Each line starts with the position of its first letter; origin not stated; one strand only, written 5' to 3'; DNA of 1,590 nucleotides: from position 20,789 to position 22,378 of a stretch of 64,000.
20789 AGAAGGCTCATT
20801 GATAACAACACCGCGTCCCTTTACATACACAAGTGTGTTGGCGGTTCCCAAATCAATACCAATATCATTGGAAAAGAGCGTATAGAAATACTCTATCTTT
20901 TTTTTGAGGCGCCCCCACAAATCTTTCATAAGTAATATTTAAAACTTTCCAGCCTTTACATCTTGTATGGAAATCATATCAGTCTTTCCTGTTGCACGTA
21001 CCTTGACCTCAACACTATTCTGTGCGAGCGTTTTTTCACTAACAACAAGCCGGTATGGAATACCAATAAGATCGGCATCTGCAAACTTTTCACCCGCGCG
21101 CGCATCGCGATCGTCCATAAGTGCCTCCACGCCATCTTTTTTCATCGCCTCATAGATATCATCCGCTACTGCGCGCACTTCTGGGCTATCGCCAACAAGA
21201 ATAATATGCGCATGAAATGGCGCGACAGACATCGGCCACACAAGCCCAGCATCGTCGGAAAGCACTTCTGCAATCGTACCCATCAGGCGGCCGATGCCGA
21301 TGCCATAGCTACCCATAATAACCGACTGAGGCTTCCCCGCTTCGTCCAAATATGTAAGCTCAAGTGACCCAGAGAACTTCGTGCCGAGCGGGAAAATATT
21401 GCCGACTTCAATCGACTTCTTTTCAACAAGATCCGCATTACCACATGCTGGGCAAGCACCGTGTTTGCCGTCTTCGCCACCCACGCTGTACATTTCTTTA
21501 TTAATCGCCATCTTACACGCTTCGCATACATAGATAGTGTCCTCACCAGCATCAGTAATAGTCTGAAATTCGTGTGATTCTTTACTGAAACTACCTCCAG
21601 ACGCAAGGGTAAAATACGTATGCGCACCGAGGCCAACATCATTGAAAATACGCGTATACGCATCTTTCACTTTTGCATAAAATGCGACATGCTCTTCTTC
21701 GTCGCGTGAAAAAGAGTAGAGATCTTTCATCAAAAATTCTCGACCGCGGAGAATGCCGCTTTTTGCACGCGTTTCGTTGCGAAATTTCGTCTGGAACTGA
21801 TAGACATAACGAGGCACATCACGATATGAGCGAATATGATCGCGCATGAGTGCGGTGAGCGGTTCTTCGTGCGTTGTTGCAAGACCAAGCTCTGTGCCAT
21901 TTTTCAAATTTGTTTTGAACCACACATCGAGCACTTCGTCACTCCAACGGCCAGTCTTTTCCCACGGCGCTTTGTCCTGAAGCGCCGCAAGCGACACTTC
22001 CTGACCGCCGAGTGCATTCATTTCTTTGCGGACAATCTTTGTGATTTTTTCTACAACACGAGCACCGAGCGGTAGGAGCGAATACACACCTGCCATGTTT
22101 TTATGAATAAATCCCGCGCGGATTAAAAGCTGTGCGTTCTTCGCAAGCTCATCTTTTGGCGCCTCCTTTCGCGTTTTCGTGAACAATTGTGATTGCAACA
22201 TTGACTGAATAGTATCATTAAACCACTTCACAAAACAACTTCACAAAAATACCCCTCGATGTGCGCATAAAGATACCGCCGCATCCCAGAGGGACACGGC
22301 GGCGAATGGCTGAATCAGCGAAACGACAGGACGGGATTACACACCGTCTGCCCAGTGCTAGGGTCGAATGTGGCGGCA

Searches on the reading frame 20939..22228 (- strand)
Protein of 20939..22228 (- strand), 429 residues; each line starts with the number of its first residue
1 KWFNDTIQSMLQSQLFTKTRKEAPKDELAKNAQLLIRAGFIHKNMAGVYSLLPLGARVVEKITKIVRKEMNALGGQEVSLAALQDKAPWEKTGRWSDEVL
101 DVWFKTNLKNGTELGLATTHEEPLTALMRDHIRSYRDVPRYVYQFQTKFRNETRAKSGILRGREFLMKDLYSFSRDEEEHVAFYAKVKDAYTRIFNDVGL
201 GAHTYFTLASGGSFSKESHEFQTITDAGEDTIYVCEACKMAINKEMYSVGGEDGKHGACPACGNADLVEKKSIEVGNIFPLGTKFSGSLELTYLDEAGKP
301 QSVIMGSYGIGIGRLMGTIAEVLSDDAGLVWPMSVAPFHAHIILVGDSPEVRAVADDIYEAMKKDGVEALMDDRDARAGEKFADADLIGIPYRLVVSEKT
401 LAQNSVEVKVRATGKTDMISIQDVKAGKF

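Call 67: search_protein_families(library=pfam, proteins=[window:20939-22228:-], max_evalue=0.001)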
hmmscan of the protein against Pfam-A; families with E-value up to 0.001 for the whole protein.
window:20939-22228:- (429 aa): 2 families
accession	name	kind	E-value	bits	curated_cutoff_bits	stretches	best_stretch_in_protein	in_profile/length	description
PF00587.30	tRNA-synt_2b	-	5.3e-30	105.2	29.3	1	104-321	1-177/179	tRNA synthetase class II core domain (G, H, P, S and T)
PF03129.25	HGTP_anticodon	-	1.9e-19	70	21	1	341-425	3-88/94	Anticodon binding domain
